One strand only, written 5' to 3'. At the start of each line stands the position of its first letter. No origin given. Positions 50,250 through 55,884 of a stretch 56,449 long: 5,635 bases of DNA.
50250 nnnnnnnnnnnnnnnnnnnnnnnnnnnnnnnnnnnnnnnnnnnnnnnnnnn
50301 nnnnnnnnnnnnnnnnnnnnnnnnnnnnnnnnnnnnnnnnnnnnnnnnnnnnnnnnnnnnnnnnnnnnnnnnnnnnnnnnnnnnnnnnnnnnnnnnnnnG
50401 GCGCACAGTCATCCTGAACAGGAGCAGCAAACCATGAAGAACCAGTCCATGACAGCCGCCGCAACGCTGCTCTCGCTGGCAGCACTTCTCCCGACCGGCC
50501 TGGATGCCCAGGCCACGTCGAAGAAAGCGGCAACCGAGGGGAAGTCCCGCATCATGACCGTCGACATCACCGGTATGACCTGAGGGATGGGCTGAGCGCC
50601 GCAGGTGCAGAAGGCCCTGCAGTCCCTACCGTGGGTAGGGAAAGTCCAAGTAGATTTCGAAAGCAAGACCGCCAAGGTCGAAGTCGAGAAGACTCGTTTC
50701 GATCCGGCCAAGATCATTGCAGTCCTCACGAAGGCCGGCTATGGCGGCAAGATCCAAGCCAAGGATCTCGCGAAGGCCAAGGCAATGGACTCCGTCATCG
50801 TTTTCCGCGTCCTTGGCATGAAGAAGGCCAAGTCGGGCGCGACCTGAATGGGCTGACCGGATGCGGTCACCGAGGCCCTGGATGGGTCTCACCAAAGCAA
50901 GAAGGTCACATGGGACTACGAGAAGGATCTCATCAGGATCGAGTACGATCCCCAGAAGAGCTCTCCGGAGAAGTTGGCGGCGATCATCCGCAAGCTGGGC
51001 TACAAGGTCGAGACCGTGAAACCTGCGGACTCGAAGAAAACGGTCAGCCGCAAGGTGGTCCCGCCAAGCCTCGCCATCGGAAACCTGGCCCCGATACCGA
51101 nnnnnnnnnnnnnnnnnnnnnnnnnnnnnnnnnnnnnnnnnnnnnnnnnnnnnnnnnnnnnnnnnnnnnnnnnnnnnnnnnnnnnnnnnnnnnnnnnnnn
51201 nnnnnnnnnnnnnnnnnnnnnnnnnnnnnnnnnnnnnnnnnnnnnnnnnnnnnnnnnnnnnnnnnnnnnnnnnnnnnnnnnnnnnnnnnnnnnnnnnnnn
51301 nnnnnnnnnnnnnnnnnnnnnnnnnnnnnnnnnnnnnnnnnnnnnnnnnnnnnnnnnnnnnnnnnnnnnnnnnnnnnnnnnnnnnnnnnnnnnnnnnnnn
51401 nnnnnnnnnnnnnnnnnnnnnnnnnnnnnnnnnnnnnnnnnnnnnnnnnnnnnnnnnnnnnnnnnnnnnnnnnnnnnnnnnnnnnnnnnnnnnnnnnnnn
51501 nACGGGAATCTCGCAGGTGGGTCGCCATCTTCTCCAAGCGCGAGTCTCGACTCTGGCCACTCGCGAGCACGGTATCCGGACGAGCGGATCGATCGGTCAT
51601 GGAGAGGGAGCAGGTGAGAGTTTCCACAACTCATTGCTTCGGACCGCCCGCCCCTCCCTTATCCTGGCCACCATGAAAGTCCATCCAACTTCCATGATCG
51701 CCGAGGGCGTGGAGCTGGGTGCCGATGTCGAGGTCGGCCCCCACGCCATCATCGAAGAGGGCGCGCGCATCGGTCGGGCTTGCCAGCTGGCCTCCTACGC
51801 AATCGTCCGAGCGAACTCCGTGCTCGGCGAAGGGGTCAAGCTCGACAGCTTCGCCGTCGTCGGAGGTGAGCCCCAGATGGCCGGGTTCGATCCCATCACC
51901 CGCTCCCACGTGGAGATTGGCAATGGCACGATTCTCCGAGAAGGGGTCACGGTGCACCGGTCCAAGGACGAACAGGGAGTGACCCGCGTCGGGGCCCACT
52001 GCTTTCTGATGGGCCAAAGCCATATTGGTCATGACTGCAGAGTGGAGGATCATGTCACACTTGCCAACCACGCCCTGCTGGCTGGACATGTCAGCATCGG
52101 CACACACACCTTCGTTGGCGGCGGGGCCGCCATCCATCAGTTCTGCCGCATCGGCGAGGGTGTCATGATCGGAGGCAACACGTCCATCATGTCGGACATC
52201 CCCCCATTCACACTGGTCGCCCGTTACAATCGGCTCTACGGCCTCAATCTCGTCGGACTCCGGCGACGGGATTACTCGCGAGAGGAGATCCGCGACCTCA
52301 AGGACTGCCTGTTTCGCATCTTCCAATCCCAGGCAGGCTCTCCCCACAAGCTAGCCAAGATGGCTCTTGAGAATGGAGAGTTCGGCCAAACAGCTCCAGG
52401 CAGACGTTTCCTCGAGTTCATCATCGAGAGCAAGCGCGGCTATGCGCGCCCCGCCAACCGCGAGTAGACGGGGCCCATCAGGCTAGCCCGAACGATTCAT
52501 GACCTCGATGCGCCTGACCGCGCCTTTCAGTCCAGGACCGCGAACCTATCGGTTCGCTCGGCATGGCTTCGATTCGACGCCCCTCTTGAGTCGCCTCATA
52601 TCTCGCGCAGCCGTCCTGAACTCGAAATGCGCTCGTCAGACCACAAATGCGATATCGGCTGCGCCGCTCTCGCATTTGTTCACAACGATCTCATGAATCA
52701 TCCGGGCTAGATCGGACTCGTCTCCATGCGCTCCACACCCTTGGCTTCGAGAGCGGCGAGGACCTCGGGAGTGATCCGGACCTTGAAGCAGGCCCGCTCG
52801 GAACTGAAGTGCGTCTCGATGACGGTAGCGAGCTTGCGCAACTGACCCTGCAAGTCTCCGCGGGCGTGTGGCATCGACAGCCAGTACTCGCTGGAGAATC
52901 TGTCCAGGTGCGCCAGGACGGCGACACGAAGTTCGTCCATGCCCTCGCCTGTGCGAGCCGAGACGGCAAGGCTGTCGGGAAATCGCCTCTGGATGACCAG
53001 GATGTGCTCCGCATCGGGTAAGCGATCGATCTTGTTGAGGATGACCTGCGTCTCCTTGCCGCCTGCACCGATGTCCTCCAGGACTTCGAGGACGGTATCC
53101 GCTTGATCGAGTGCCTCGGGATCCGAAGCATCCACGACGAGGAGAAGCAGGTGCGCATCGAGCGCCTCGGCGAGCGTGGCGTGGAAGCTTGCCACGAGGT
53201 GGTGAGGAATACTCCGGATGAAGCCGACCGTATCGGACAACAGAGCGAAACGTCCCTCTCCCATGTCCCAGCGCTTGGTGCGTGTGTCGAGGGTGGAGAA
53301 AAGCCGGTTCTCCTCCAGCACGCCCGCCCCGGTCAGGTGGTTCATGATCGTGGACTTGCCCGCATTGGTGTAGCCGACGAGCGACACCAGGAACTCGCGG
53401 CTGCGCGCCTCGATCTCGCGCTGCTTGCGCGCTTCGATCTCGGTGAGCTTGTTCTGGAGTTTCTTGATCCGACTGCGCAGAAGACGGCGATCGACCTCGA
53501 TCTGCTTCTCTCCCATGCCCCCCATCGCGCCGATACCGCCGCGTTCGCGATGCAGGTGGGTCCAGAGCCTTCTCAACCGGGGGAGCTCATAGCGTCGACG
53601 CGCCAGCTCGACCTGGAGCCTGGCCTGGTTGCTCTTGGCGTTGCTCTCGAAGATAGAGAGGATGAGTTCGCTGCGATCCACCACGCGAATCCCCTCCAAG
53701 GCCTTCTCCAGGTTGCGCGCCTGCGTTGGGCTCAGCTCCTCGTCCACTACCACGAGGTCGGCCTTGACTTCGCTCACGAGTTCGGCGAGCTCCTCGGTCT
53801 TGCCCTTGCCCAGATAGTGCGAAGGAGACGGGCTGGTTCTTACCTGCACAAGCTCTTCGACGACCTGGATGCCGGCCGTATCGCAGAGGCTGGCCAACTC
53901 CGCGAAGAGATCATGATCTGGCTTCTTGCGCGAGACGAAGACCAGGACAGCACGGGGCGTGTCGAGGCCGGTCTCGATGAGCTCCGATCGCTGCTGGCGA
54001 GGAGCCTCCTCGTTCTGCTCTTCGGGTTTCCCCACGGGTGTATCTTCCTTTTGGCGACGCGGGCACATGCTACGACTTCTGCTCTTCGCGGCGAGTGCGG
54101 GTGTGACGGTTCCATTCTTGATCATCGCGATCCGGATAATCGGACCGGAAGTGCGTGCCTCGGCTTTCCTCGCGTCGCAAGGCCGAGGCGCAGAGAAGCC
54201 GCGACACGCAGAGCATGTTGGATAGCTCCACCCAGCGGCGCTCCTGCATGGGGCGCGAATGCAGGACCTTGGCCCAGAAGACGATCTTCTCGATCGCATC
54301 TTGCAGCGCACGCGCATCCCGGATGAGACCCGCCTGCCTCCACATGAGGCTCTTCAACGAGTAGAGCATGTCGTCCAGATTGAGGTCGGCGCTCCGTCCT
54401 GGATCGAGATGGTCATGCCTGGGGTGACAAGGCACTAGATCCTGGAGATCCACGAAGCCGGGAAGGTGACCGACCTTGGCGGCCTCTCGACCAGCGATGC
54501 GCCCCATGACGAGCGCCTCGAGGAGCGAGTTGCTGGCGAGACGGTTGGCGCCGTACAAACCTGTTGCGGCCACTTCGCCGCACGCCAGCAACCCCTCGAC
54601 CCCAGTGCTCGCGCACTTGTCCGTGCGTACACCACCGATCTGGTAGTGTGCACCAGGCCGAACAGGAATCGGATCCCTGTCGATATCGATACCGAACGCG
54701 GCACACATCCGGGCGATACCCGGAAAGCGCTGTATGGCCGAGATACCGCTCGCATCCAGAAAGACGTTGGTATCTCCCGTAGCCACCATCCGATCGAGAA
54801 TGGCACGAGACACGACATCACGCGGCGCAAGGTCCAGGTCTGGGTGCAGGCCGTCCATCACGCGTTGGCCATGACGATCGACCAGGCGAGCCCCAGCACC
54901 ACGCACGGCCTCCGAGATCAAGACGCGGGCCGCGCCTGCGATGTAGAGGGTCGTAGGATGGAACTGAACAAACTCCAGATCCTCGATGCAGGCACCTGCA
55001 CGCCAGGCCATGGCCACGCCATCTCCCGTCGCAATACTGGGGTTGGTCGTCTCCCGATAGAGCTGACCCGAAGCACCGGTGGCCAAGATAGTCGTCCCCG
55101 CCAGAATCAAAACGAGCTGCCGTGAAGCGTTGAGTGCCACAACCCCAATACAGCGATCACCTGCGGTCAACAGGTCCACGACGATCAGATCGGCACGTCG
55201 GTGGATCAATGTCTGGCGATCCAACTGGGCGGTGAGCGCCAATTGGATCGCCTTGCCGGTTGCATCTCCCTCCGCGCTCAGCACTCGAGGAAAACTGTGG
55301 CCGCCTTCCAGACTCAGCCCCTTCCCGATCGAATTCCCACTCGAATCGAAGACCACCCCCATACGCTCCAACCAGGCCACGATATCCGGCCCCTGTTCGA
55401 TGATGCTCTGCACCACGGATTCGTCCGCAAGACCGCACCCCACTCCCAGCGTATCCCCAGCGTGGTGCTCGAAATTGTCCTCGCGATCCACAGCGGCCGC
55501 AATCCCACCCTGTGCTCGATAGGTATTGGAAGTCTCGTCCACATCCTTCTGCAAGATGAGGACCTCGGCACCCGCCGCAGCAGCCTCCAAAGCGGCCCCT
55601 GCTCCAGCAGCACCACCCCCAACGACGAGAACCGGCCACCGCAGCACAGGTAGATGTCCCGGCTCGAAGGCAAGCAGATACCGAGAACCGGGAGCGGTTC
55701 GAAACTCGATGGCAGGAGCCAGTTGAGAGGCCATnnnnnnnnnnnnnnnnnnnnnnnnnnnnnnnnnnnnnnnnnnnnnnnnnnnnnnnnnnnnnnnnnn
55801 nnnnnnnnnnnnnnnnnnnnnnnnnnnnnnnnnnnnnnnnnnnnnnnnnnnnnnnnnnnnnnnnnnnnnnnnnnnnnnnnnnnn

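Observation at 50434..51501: Secreted 2xHMA-thioredoxin fusion is one open frame only if four TGA codons, sitting on the metal-ligand Cys positions, are decoded (predicted U-x3-U and U-x2-U selenocysteine sites)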

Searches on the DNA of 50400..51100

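Call 62: search_rna_families(source=window, start=50400, end=51100, threshold=evalue, max_evalue=10)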
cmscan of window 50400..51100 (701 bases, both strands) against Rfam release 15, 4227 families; matches with E-value up to 10: 3.
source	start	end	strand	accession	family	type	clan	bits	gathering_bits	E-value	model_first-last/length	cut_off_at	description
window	50420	50468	-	RF01803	GABA3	Cis-reg;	-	25.5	57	0.0021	1-54/54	no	Editing element of GABA-3 exon 9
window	50479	50609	-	RF02498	Atu_C3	Gene; sRNA;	-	16.9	100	0.36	1-156/156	no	Rhizobiales sRNA Atu_C3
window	50423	50495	-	RF00622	CPEB3_ribozyme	Gene; ribozyme;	-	13.1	35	2.2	1-78/78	no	Mammalian CPEB3 ribozyme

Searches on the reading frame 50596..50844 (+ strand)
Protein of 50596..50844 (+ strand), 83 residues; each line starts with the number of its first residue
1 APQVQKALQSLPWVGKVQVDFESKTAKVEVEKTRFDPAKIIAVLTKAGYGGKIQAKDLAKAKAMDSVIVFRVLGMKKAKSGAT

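Call 51: search_protein_representatives(protein=window:50596-50844:+)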
Query: 83 residues. Proteins with E-value up to 0.001 (for the whole library): 67; up to 1e-10: 3; up to 1e-30: 0. The best 67 are listed.
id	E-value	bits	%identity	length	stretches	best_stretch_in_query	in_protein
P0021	1.1e-23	98.7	82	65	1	19-83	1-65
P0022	5.1e-13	64.9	51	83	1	5-83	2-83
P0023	1.0e-10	57.6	47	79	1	4-83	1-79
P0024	2.5e-10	56.4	42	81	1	5-83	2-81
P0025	2.7e-10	56.3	42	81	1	5-83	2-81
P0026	4.0e-10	55.7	36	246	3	3-54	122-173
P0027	4.5e-10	55.6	46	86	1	5-83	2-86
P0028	5.4e-10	55.3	33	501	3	3-62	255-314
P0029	8.6e-10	54.7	49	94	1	4-83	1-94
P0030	9.9e-10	54.5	43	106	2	5-63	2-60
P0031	5.3e-09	52.2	45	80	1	4-83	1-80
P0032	5.3e-09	52.2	44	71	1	4-75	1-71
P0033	9.4e-09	51.4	38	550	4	2-54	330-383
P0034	1.1e-08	51.2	42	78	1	5-83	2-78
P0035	2.2e-08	50.2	48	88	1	4-61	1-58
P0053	7.4e-05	39.0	45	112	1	1-53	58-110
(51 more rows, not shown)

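Call 63: find_encoding_contigs(protein=P0021, flank=10000, max_places=4)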
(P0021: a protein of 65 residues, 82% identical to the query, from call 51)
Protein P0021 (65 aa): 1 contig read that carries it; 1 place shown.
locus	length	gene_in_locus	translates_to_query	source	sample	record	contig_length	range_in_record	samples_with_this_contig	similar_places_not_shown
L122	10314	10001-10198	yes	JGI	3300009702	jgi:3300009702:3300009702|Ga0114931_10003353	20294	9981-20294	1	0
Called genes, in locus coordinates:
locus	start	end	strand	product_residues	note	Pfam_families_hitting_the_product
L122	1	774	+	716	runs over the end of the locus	PF00122:E1-E2_ATPase, PF00702:Hydrolase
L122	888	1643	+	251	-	-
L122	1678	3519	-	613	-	PF00657:Lipase_GDSL, PF13472:Lipase_GDSL_2, PF25182:NonGDSL (weak), PF02012:BNR (faint), PF13088:BNR_2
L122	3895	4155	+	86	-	-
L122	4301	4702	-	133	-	-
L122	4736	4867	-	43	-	-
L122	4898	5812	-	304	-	-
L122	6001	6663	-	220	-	PF08450:SGL (weak), PF17170:DUF5128 (faint), PF01436:NHL (weak)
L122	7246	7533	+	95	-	PF02583:Trns_repr_metal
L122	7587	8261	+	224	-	PF02411:MerT, PF00403:HMA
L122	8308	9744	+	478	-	PF01134:GIDA, PF03486:HI0933_like (faint), PF07992:Pyr_redox_2, PF12831:FAD_oxidored (faint), PF13738:Pyr_redox_3, PF00070:Pyr_redox, PF02852:Pyr_redox_dim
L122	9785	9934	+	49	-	-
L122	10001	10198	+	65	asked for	-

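Call 79: find_encoding_contigs(protein=P0053, flank=6000, max_places=3)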
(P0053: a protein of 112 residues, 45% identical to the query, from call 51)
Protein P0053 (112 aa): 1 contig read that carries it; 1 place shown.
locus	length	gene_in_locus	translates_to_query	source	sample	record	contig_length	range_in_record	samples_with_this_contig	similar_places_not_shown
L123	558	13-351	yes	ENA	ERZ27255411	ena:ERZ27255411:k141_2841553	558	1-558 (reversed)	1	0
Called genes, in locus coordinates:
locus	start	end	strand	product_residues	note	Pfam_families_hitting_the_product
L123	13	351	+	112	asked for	PF00403:HMA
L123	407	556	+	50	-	?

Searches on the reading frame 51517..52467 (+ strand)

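Call 6: search_protein_families(library=pfam, proteins=[window:51517-52467:+], max_evalue=0.01)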
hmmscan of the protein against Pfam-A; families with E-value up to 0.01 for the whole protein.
window:51517-52467:+ (316 aa): 7 families
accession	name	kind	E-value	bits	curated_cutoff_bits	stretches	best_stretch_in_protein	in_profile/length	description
PF00132.30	Hexapep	-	3.4e-28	96.6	27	4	156-190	2-36/36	Bacterial transferase hexapeptide (six repeats)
PF13720.11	Acetyltransf_11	-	4.3e-16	59.5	24.5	1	227-309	1-81/82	Udp N-acetylglucosamine O-acyltransferase; Domain 2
PF25084.1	LbH_EIF2B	-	1.5e-10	41.4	54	2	131-217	21-104/105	EIF2B subunit epsilon LbH domain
PF25087.1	GMPPB_C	-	3.4e-09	36.8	39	1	130-216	21-104/110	GMPPB C-terminal domain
PF21711.3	DCTN5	-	0.0002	21.5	40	0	168-241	85-153/182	Dynactin subunit 5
PF24894.1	Hexapep_GlmU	-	0.00022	21.7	23.3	0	167-222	34-87/104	GlmU-like, C-terminal hexapeptide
PF25247.1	LbH_GLGC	-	0.0039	17.6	27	0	139-223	17-104/135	GLGC left-handed parallel beta-helix domain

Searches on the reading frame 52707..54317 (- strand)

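Call 6: search_protein_families(library=pfam, proteins=[window:52707-54317:-], max_evalue=0.01)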
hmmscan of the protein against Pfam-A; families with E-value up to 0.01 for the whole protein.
window:52707-54317:- (536 aa): 7 families
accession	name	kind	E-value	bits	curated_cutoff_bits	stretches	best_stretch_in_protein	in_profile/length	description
PF13167.11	GTP-bdg_N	-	1.1e-29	103.3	25.4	1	138-223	4-88/89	GTP-binding GTPase N-terminal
PF16360.10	GTP-bdg_M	-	3.7e-24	85.5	29.5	1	227-305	2-79/79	GTP-binding GTPase Middle Region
PF01926.29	MMR_HSR1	-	8.9e-18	64.9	21.9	1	311-429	2-113/113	50S ribosome-binding GTPase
PF03193.22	RsgA_GTPase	-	4e-05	23.9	30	0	284-337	79-135/174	RsgA GTPase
PF02421.24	FeoB_N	-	0.0024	17.8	27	1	311-367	3-58/156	Ferrous iron transport protein B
PF00009.33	GTP_EFTU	-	0.0077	16.3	26.5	0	388-463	93-178/188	Elongation factor Tu GTP binding domain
PF00350.29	Dynamin_N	-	0.009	16.5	27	0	312-335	2-25/168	Dynamin family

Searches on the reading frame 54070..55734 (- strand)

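Call 6: search_protein_families(library=pfam, proteins=[window:54070-55734:-], max_evalue=0.01)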
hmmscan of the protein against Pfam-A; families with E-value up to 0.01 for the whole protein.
window:54070-55734:- (554 aa): 10 families
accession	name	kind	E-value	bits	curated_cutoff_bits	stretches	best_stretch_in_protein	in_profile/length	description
PF00890.30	FAD_binding_2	-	9.4e-78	262.7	20.4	1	35-404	2-414/414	FAD binding domain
PF02910.25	Succ_DH_flav_C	-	3.3e-19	69.5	20.8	1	460-551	4-104/130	Fumarate reductase flavoprotein C-term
PF01266.30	DAO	-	1.8e-07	31.5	27.9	1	35-106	2-58/353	FAD dependent oxidoreductase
PF03486.20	HI0933_like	-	3.8e-05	23.7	50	1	35-64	3-32/244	HI0933-like protein Rossmann domain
PF07992.20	Pyr_redox_2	-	3.9e-05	23.7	26.1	1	35-66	3-31/291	Pyridine nucleotide-disulphide oxidoreductase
PF01134.28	GIDA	-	0.00021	20.9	22.1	1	35-70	2-37/391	Glucose inhibited division protein A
PF01262.27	AlaDh_PNT_C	-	0.00037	20.4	23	1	27-91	22-89/214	Alanine dehydrogenase/PNT, C-terminal domain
PF01494.25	FAD_binding_3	-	0.0011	18.8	22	1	34-76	3-44/349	FAD binding domain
PF12831.13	FAD_oxidored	-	0.0014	18.4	27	1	35-63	2-30/416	FAD dependent oxidoreductase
PF13450.12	NAD_binding_8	-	0.0084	16.8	21.9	0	37-64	1-28/68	NAD(P)-binding Rossmann-like domain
